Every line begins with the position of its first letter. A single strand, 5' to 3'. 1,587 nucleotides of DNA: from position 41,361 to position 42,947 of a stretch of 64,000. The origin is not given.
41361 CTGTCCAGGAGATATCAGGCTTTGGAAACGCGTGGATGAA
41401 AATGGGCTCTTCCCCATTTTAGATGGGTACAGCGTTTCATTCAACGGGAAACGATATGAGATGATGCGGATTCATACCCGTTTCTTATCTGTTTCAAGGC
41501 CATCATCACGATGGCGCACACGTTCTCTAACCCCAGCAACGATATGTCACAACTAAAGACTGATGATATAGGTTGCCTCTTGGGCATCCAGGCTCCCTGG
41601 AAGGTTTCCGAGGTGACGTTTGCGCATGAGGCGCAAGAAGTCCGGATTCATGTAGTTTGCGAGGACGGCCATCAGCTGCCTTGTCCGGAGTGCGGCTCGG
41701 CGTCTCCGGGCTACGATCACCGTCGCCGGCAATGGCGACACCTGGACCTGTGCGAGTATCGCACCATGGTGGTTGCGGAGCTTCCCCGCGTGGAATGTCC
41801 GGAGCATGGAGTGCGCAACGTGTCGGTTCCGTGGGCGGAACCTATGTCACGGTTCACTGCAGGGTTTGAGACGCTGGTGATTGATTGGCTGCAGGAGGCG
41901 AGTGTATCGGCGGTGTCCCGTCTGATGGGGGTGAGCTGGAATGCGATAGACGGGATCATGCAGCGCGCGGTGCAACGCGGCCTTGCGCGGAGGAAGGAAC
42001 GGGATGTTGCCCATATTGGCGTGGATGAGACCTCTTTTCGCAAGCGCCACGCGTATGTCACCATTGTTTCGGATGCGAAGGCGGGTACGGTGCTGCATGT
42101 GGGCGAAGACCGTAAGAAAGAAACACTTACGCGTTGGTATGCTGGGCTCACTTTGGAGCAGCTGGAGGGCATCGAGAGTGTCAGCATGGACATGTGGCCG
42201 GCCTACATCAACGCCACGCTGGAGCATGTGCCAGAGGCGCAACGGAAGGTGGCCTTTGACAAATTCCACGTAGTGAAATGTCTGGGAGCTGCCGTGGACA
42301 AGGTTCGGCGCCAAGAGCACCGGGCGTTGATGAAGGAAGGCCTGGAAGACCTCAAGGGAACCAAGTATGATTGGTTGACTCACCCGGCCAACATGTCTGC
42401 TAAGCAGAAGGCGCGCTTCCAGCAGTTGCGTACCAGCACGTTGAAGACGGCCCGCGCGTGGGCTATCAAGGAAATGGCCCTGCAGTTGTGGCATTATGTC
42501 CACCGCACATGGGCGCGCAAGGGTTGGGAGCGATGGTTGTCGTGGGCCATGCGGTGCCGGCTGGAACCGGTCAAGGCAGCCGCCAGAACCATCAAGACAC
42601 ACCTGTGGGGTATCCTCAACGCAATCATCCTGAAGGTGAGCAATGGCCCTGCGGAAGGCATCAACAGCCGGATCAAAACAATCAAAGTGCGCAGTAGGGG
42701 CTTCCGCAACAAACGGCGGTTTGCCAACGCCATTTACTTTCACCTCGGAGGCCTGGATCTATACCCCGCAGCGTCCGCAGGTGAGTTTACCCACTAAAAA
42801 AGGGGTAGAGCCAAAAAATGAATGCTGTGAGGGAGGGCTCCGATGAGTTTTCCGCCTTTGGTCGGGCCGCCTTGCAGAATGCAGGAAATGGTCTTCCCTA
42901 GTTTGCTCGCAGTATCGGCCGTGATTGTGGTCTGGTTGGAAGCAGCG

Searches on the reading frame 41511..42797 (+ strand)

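Call 69: search_protein_families(library=pfam, proteins=[window:41511-42797:+], max_evalue=0.00001)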
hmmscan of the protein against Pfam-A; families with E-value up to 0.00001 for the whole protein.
window:41511-42797:+ (428 aa): 3 families
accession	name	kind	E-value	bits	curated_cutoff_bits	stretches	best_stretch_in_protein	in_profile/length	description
PF01610.23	DDE_Tnp_ISL3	-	5.9e-74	249.3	23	1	169-408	1-240/240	Transposase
PF13542.12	HTH_Tnp_ISL3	-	9.6e-15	54.2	27.4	1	104-154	1-51/51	Helix-turn-helix domain of transposase family ISL3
PF14690.11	Zn_ribbon_ISL3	-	8.5e-13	48.9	25.5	1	58-99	5-47/47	zinc-finger of transposase IS204/IS1001/IS1096/IS1165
